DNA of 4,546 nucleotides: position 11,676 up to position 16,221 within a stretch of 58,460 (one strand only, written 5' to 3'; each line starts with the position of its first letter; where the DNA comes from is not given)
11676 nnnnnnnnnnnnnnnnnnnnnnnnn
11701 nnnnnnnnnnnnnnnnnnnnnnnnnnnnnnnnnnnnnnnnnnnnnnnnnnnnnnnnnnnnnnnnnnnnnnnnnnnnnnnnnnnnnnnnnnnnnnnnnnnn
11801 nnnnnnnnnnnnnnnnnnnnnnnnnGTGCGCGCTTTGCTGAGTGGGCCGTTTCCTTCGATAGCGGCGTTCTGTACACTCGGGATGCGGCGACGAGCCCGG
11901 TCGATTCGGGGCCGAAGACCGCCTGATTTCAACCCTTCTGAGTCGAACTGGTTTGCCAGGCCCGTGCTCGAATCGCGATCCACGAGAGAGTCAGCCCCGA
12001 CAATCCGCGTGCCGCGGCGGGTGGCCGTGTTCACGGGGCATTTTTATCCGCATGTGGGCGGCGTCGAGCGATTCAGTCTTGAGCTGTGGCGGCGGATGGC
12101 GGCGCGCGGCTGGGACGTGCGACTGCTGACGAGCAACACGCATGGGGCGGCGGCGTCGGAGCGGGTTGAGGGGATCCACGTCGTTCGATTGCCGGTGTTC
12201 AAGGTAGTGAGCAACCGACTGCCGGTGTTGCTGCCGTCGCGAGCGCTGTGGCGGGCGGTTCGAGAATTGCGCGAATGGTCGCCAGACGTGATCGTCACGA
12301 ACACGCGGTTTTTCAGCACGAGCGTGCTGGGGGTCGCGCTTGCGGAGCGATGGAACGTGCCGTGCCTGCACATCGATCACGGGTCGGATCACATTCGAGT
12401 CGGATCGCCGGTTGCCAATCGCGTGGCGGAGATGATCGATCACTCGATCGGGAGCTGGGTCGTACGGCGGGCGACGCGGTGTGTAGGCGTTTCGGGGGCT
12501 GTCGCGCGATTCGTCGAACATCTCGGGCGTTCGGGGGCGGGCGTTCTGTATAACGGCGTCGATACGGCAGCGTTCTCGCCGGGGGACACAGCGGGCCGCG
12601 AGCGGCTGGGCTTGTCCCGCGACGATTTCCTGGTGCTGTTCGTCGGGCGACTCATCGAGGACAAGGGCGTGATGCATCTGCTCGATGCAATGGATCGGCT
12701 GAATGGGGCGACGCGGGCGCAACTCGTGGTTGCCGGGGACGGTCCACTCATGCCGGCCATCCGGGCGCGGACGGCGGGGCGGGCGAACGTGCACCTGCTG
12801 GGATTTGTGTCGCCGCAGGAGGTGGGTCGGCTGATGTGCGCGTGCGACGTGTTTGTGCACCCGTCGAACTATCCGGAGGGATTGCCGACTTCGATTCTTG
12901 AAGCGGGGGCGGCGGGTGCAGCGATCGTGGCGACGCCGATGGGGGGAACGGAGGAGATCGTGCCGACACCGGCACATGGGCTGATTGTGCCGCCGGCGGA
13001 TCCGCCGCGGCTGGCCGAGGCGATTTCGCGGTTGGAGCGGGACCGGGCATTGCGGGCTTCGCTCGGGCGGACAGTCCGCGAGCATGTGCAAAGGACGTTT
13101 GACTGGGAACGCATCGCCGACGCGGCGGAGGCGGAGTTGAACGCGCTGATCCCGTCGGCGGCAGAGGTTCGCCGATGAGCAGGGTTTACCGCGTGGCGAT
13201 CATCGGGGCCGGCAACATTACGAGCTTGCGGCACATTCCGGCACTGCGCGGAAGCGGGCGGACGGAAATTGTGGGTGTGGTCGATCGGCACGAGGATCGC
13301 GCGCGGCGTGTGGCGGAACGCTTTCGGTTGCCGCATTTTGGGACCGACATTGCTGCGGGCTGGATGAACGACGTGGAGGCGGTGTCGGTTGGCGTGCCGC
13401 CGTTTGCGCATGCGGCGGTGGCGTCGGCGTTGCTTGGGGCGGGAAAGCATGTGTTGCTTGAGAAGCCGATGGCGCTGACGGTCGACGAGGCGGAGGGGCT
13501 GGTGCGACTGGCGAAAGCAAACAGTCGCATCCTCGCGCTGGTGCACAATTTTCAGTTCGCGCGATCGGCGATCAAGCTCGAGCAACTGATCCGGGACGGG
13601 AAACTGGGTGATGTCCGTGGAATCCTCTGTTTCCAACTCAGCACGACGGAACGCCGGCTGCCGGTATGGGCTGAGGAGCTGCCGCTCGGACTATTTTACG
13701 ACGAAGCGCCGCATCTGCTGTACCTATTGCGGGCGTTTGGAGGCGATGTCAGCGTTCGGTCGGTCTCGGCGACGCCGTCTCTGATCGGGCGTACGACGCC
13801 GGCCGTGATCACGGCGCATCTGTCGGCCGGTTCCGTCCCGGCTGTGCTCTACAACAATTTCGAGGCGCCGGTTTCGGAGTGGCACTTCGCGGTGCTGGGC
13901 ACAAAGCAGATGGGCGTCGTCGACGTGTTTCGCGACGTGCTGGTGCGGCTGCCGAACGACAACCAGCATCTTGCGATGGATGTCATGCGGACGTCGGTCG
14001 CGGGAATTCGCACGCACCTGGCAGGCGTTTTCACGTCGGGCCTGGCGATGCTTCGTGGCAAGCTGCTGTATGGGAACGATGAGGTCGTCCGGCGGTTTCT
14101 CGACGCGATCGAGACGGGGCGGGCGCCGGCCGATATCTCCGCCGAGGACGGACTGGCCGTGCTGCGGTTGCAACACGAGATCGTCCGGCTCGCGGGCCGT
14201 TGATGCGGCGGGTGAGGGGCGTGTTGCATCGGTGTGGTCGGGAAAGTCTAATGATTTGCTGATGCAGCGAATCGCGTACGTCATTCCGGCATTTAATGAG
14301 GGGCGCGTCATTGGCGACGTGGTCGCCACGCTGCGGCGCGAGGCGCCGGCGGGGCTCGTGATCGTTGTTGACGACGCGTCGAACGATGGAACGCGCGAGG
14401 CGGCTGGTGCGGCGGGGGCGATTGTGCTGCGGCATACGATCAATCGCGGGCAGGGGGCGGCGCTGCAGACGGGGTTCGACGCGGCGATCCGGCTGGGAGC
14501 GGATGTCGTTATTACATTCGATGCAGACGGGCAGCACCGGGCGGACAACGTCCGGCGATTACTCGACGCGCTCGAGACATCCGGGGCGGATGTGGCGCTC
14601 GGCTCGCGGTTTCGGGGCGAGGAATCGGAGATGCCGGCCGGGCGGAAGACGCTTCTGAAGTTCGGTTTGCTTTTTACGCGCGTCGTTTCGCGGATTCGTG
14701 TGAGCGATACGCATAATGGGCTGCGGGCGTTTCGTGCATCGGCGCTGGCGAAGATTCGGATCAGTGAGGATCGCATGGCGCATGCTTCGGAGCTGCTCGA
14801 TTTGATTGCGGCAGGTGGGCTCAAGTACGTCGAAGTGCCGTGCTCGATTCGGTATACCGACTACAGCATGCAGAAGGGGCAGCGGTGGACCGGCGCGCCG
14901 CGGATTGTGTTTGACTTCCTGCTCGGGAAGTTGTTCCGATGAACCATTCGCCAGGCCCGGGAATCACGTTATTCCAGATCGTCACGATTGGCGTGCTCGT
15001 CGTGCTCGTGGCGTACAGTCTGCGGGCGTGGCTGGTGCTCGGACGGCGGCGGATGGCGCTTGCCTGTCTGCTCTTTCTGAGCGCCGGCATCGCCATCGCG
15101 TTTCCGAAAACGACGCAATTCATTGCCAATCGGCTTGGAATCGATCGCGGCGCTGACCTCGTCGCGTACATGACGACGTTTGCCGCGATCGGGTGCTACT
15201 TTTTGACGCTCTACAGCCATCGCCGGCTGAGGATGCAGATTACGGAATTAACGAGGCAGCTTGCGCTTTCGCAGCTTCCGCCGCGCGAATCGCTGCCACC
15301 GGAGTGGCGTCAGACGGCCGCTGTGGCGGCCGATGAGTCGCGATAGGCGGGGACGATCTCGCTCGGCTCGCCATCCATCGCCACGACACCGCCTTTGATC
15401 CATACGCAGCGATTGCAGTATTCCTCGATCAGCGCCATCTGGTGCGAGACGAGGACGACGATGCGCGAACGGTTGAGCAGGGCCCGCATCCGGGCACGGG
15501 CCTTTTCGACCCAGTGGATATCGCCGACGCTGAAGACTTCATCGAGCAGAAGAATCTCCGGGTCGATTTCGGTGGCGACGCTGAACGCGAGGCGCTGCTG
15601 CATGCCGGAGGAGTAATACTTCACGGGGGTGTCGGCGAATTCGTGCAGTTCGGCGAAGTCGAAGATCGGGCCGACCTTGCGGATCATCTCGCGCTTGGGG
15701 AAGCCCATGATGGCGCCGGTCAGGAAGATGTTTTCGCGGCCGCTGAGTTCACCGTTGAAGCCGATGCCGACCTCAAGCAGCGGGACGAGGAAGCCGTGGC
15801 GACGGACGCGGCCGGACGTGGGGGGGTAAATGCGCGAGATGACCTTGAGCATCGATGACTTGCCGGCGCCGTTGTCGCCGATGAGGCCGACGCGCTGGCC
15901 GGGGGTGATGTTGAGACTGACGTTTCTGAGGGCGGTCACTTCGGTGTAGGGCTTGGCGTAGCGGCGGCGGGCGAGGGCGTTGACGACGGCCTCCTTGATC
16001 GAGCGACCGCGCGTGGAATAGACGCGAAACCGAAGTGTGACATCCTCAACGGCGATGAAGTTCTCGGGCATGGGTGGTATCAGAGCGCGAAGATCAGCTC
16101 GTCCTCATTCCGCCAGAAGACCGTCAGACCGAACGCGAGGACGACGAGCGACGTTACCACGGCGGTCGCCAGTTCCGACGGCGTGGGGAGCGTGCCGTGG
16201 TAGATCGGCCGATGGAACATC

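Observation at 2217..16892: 13-gene envelope-glycan locus mixing an ABC-transporter-dependent pathway with four periplasm-facing GT-C-type enzymes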

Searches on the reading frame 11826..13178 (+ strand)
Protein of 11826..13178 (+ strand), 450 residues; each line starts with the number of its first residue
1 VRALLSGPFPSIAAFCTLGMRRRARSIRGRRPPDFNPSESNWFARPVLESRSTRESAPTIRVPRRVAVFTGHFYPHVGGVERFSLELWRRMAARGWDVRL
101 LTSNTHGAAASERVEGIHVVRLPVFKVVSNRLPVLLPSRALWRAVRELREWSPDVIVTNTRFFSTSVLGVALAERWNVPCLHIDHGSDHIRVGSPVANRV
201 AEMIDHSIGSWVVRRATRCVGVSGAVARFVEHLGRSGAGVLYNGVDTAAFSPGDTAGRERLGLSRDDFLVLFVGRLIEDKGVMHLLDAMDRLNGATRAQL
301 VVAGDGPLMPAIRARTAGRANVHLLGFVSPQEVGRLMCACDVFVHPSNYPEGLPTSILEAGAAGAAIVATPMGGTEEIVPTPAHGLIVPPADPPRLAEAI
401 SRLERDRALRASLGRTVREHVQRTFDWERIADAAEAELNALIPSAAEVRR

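Call 3: search_protein_families(library=pfam, proteins=[window:11826-13178:+], max_evalue=0.01)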
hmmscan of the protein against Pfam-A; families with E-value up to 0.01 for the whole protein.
window:11826-13178:+ (450 aa): 7 families
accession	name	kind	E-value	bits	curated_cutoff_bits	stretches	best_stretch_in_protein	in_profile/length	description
PF13692.12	Glyco_trans_1_4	-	1.6e-32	113.2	27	1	269-405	3-141/142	Glycosyl transferases group 1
PF00534.26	Glycos_transf_1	-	2.4e-32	112.3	26.4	1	258-419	6-171/172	Glycosyl transferases group 1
PF13439.12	Glyco_transf_4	-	7.5e-23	81.8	28.5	1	77-248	1-169/170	Glycosyltransferase Family 4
PF13579.12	Glyco_trans_4_4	-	1.2e-18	68.4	29.7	1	78-236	1-148/158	Glycosyl transferase 4-like domain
PF20706.3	GT4-conflict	-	2.4e-12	47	26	1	72-432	6-383/385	Family 4 Glycosyltransferase in conflict systems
PF13524.12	Glyco_trans_1_2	-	2.7e-11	44.1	25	1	285-433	5-141/144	Glycosyl transferase-like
PF13477.12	Glyco_trans_4_2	-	0.009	16.6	23.4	0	83-193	12-115/139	Glycosyl transferase 4-like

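Call 8: search_protein_families(library=ncbifam, proteins=[window:11826-13178:+], max_evalue=0.01)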
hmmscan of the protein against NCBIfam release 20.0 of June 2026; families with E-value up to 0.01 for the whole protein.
window:11826-13178:+ (450 aa): 39 families (the best 25 are shown)
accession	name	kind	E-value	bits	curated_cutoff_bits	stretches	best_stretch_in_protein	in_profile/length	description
NF047684.1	TeichurnBiosyTuaC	equivalog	5.7e-32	111.1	550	1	109-435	63-383/391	teichuronic acid biosynthesis protein TuaC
TIGR03088.1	stp2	hypoth_equivalog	8.8e-31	107.3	409.05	1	77-433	13-365/374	TIGR03088 family PEP-CTERM/XrtA system glycosyltransferase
NF053787.1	GlcN_PG_synth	equivalog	1.3e-30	106.5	480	1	70-435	7-353/361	N-acetylglucosaminyl phosphatidylglycerol synthase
NF041876.1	EPS_EpsE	equivalog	2.4e-25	89.6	400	1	241-432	191-387/389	exopolysaccharide biosynthesis GT4 family glycosyltransferase EpsE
TIGR03449.1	mycothiol_MshA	equivalog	6.1e-25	87.9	462.5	1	77-437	20-399/406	D-inositol-3-phosphate glycosyltransferase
TIGR02149.1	glgA_Coryne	subfamily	2.2e-24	86.3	302.4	1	215-433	144-382/391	glycogen synthase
NF007640.0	PRK10307.1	subfamily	1.3e-22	80.3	276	1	65-441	2-407/411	WcaI family glycosyltransferase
TIGR04063.1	stp3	hypoth_equivalog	3.6e-21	75.5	442.05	1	85-431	21-385/397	TIGR04063 family PEP-CTERM/XrtA system glycosyltransferase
TIGR03999.1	thiol_BshA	equivalog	2.4e-19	69.5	273.7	1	238-436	169-368/375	N-acetyl-alpha-D-glucosaminyl L-malate synthase BshA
NF038229.1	Glyco4_Geo_Pelo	equivalog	5e-17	61.9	400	1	147-434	50-329/338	GPMC system family 4 glycosyltransferase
TIGR04047.1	MSMEG_0565_glyc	hypoth_equivalog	1e-15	57.7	259.85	1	213-433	136-366/373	MSMEG_0565 family glycosyltransferase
NF049988.1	MGlcDAGSynMgs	equivalog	1.2e-13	51.2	400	2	258-388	204-337/398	alpha-monoglucosyldiacylglycerol synthase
NF012028.0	PRK15484.1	subfamily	8.2e-13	48.2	618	1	231-439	156-376/380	lipopolysaccharide N-acetylglucosaminyltransferase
NF041879.1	EPS_EpsH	equivalog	8.3e-13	47.8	800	1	268-432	238-407/431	exopolysaccharide biosynthesis glycosyltransferase EpsH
NF050056.1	ProtGlycPglH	equivalog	1.3e-11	44.2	600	1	267-430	179-342/354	GalNAc-alpha-(1->4)-GalNAc-alpha-(1->3)-diNAcBac-PP-undecaprenol alpha-1,4-N-acetyl-D-galactosaminyltransferase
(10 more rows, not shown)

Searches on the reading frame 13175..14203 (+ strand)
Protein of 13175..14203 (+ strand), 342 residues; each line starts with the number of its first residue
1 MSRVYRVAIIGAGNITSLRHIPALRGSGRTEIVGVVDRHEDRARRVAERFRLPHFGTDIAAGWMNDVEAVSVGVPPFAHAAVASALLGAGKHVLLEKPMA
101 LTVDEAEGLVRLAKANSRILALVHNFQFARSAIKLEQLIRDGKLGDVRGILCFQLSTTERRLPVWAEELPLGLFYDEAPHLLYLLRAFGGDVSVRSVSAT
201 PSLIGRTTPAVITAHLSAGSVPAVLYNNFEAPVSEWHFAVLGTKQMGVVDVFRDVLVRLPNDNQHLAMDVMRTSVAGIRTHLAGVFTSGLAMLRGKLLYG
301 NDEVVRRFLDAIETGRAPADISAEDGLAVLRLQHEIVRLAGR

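Call 3: search_protein_families(library=pfam, proteins=[window:13175-14203:+], max_evalue=0.01)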
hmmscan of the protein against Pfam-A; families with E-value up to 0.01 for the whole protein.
window:13175-14203:+ (342 aa): 3 families
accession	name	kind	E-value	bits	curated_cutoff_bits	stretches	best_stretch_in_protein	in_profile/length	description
PF01408.29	GFO_IDH_MocA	-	1.3e-27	97.3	24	1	6-121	2-117/120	Oxidoreductase family, NAD-binding Rossmann fold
PF22725.1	GFO_IDH_MocA_C3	-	5.7e-06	26.8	27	1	134-245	3-121/124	GFO/IDH/MocA C-terminal domain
PF03807.23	F420_oxidored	-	0.0027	18.7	21.6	1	6-89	1-84/94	NADP oxidoreductase coenzyme F420-dependent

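Call 8: search_protein_families(library=ncbifam, proteins=[window:13175-14203:+], max_evalue=0.01)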
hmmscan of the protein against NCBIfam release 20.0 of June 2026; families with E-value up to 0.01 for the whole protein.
window:13175-14203:+ (342 aa): 11 families
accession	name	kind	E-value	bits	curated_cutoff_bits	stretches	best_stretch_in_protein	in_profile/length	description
NF040723.1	UDP-GlcNAcDh_Arch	equivalog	2.6e-23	83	450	1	6-151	2-145/302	UDP-N-acetylglucosamine 3-dehydrogenase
NF008607.0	PRK11579.1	subfamily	4.5e-17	62.1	330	1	1-195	1-196/346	oxidoreductase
TIGR04380.1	myo_inos_iolG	equivalog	2.1e-16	59.7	355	1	5-151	2-149/330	inositol 2-dehydrogenase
NF041392.1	XylDh_Gfo6_Halo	equivalog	2e-14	53.2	350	1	6-148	18-164/350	D-xylose 1-dehydrogenase Gfo6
NF052479.1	LevoglcsnDh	equivalog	2.8e-11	42.7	650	1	35-149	41-156/386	levoglucosan dehydrogenase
NF007574.0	PRK10206.1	equivalog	5.5e-10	38.8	352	1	6-148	4-147/345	oxidoreductase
NF058561.1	BT_2158_fam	equivalog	1.1e-08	34.1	750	1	31-167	58-191/487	glycoside 3-dehydrogenase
NF052679.1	InsChiInosDhIolG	equivalog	1.1e-07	31.3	540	1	6-151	4-152/343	bifunctional inositol 2-dehydrogenase/D-chiro-inositol 1-dehydrogenase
NF058563.1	BT_2159_fam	equivalog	6.9e-06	25.3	650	1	6-148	2-144/350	disaccharide 3-dehydrogenase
NF000744.0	PRK00045.1-3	equivalog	0.0028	16.6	429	1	5-54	186-233/447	glutamyl-tRNA reductase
TIGR01761.1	thiaz-red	subfamily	0.0042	16.6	188.8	1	28-119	27-118/350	thiazolinyl imide reductase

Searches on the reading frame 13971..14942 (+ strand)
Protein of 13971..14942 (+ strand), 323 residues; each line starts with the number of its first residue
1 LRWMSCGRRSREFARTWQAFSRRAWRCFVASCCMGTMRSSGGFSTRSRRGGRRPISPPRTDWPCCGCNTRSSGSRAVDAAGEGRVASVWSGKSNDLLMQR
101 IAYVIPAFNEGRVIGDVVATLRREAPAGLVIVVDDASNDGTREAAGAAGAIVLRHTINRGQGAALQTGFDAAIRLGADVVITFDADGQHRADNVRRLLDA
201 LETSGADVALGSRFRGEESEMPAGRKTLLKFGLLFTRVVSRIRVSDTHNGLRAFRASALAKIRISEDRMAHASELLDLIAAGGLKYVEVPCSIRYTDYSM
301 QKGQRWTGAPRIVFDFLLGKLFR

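Call 3: search_protein_families(library=pfam, proteins=[window:13971-14942:+], max_evalue=0.01)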
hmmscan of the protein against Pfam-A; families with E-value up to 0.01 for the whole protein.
window:13971-14942:+ (323 aa): 3 families
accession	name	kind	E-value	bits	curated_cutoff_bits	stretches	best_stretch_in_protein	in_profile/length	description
PF00535.33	Glycos_transf_2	-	1.2e-23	84.3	23.3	1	104-262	3-167/168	Glycosyl transferase family 2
PF12804.13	NTP_transf_3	-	0.00034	21.3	27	1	110-219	23-128/160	MobA-like NTP transferase domain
PF13641.12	Glyco_tranf_2_3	-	0.0035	17.8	27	1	100-187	2-97/230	Glycosyltransferase like family 2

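Call 8: search_protein_families(library=ncbifam, proteins=[window:13971-14942:+], max_evalue=0.01)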
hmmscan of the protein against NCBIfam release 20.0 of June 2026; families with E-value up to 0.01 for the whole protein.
window:13971-14942:+ (323 aa): 16 families
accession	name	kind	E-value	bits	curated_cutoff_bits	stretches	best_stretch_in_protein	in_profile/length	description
NF058614.1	PPMAGASynPpgS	equivalog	3.5e-55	186.9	370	1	104-320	5-223/226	polyprenyl-phospho-N-acetylgalactosaminyl synthase PpgS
TIGR04182.1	glyco_TIGR04182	equivalog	2.5e-19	69.8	325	1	102-291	3-188/293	S-layer glycoprotein N-glycosyltransferase AglJ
NF041391.1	DPhHxTase_Halo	equivalog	1.7e-15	56.6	375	1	107-288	3-178/213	dolichyl-phosphate hexose transferase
NF010496.0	PRK13915.1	equivalog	2.4e-09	36.7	262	1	98-201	30-142/307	glucosyl-3-phosphoglycerate synthase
TIGR03469.1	HpnB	hypoth_equivalog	4.2e-09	35.9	379.25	1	100-207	45-166/386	hopene-associated glycosyltransferase HpnB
NF041865.1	EpsU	equivalog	7.1e-09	35.1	700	1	100-203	40-149/394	exopolysaccharide biosynthesis GT2 family glycosyltransferase EpsU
TIGR03965.1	mycofact_glyco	equivalog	5.9e-08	32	280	1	95-207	71-185/467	mycofactocin biosynthesis glycosyltransferase MftF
TIGR04283.1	glyco_like_mftF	equivalog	4.2e-07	29.8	182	1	104-214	4-111/221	TIGR04283 family arsenosugar biosynthesis glycosyltransferase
NF053846.1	glyco_with_XrtP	equivalog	4.8e-07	28.8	520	1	103-196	45-153/440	XrtP-associated glycosyltransferase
NF007986.1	PRK10714.1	equivalog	6e-07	28.8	529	1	99-259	6-169/316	undecaprenyl-phosphate 4-deoxy-4-formamido-L-arabinose transferase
TIGR03937.1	PgaC_IcaA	equivalog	9.7e-07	28.1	422.3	1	98-204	44-153/407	poly-beta-1,6-N-acetyl-D-glucosamine synthase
NF041875.1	EPS_EpsD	equivalog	3.5e-05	23.4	370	1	104-213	4-116/325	exopolysaccharide biosynthesis glycosyltransferase EpsD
NF045692.1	OglycostaseCruG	equivalog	8.7e-05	21.6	600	1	83-214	25-166/386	2'-O-glycosyltransferase CruG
NF050113.1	gal_furan_GlfT1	equivalog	0.00053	19.4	330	1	124-202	25-106/290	galactofuranosyltransferase GlfT1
TIGR01556.1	rhamnosyltran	subfamily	0.0024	17.1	200.55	1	130-213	24-111/281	rhamnosyltransferase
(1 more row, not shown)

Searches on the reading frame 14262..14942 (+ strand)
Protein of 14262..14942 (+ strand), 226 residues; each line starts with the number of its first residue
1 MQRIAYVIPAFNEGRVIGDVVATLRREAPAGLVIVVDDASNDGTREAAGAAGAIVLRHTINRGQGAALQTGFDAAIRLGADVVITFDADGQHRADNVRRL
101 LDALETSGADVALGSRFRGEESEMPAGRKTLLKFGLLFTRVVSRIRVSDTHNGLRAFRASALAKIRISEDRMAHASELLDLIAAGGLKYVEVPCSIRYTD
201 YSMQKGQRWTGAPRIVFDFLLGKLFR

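Call 44: search_protein_families(library=ncbifam, proteins=[window:14262-14942:+], max_evalue=0.001)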
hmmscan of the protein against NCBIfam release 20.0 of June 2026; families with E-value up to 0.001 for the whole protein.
window:14262-14942:+ (226 aa): 14 families
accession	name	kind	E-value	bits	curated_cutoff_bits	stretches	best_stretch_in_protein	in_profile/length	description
NF058614.1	PPMAGASynPpgS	equivalog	1.1e-55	188.6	370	1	7-223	5-223/226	polyprenyl-phospho-N-acetylgalactosaminyl synthase PpgS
TIGR04182.1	glyco_TIGR04182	equivalog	8.6e-20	71.3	325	1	5-194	3-188/293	S-layer glycoprotein N-glycosyltransferase AglJ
NF041391.1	DPhHxTase_Halo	equivalog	6.2e-16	58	375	1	10-191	3-178/213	dolichyl-phosphate hexose transferase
NF010496.0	PRK13915.1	equivalog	1.7e-09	37.2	262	1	2-104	31-142/307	glucosyl-3-phosphoglycerate synthase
TIGR03469.1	HpnB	hypoth_equivalog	3e-09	36.4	379.25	1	3-110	45-166/386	hopene-associated glycosyltransferase HpnB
NF041865.1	EpsU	equivalog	5.4e-09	35.5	700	1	4-106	41-149/394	exopolysaccharide biosynthesis GT2 family glycosyltransferase EpsU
TIGR03965.1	mycofact_glyco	equivalog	9e-08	31.4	280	1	3-110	75-185/467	mycofactocin biosynthesis glycosyltransferase MftF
TIGR04283.1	glyco_like_mftF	equivalog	1.9e-07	30.9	182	1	7-118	4-112/221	TIGR04283 family arsenosugar biosynthesis glycosyltransferase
NF007986.1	PRK10714.1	equivalog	3.2e-07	29.7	529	1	2-163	6-170/316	undecaprenyl-phosphate 4-deoxy-4-formamido-L-arabinose transferase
NF053846.1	glyco_with_XrtP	equivalog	3.8e-07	29.1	520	1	6-99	45-153/440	XrtP-associated glycosyltransferase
TIGR03937.1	PgaC_IcaA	equivalog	1e-06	28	422.3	1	2-107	45-153/407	poly-beta-1,6-N-acetyl-D-glucosamine synthase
NF041875.1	EPS_EpsD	equivalog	1.6e-05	24.5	370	1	7-116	4-116/325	exopolysaccharide biosynthesis glycosyltransferase EpsD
NF050113.1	gal_furan_GlfT1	equivalog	0.00023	20.6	330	1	26-106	24-107/290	galactofuranosyltransferase GlfT1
NF045692.1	OglycostaseCruG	equivalog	0.00033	19.7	600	1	3-117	42-166/386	2'-O-glycosyltransferase CruG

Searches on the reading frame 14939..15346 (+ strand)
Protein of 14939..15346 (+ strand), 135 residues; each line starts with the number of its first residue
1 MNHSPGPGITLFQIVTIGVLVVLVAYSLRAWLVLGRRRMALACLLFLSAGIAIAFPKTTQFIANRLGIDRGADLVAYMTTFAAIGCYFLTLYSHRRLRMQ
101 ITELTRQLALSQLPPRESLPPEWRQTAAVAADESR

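Call 4: search_protein_families(library=pfam, proteins=[window:14939-15346:+], max_evalue=0.01)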
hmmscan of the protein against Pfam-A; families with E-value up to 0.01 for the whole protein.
window:14939-15346:+ (135 aa): 1 family
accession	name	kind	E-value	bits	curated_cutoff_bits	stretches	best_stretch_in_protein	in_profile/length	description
PF10066.14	DUF2304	-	3.1e-11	43.9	25.5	1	12-111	2-103/106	Uncharacterized conserved protein (DUF2304)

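Call 44: search_protein_families(library=ncbifam, proteins=[window:14939-15346:+], max_evalue=0.001)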
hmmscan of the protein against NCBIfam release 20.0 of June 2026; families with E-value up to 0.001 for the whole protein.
window:14939-15346:+ (135 aa): 0 families

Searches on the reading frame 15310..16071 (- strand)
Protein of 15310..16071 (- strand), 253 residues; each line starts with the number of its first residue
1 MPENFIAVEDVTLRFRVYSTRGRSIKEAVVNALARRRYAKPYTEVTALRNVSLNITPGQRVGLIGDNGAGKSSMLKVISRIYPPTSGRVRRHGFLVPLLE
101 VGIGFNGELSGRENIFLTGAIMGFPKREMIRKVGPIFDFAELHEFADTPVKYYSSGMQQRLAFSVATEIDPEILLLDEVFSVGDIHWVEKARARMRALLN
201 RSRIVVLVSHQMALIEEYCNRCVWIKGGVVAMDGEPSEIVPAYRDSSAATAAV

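Call 4: search_protein_families(library=pfam, proteins=[window:15310-16071:-], max_evalue=0.01)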
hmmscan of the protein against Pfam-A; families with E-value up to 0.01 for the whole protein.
window:15310-16071:- (253 aa): 2 families
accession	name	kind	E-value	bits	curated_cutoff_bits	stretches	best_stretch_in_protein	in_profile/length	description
PF00005.33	ABC_tran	-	2.1e-20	74.2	25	1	48-180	1-136/137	ABC transporter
PF13304.12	AAA_21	-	0.00012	22.7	27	0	62-81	3-22/304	AAA domain, putative AbiEii toxin, Type IV TA system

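Call 44: search_protein_families(library=ncbifam, proteins=[window:15310-16071:-], max_evalue=0.001)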
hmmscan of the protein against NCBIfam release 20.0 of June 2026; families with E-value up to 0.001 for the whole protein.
window:15310-16071:- (253 aa): 183 families (the best 25 are shown)
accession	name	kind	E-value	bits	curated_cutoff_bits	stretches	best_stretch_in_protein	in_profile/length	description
NF050108.1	galactan_ABC_ATP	equivalog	5.2e-63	212.5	400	1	6-245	1-242/244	galactan export ABC transporter ATP-binding subunit Wzt/RfbE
NF010066.0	PRK13546.1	equivalog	1.6e-47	162.1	320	1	6-244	5-235/264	teichoic acids export ABC transporter ATP-binding subunit TagH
NF010065.0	PRK13545.1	equivalog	6.1e-45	153.9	538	1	9-245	8-236/549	teichoic acids export protein ATP-binding subunit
TIGR01188.1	drrA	subfamily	1.9e-31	109.5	312.45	1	40-238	1-210/302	daunorubicin resistance ABC transporter, ATP-binding protein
NF010059.0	PRK13536.1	equivalog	3e-28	98.6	549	1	32-240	43-262/342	nodulation factor ABC transporter ATP-binding protein NodI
TIGR01288.1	nodI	equivalog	8e-27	94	424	1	39-240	11-223/303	nodulation factor ABC transporter ATP-binding protein NodI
NF010060.0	PRK13537.1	equivalog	2.3e-25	89.1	521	1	27-240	10-234/314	nodulation factor ABC transporter ATP-binding protein NodI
NF040933.2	ABC_arch_GlcV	equivalog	3.9e-24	85.2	450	2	113-240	102-230/357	glucose ABC transporter ATP-binding protein GlcV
TIGR03375.1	type_I_sec_LssB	subfamily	1.5e-23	83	693.1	2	41-92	476-527/696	type I secretion system permease/ATPase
TIGR02315.1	ABC_phnC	equivalog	8.4e-23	81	266.1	2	135-239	128-233/243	phosphonate ABC transporter ATP-binding protein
TIGR04521.1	ECF_ATPase_2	equivalog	1.6e-22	79.9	330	2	121-241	112-234/279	energy-coupling factor transporter ATPase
TIGR00968.1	3a0106s01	subfamily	2.7e-22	79.5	342.75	1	39-240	7-219/237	sulfate ABC transporter ATP-binding protein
TIGR04520.1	ECF_ATPase_1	equivalog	5e-22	78.6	315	2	122-241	106-225/269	energy-coupling factor transporter ATPase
NF010068.0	PRK13548.1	equivalog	1.9e-20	73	261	2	136-240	121-231/261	heme ABC transporter ATP-binding protein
TIGR03740.1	galliderm_ABC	subfamily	4.2e-20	72.4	309.75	1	37-235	5-207/223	lantibiotic protection ABC transporter ATP-binding subunit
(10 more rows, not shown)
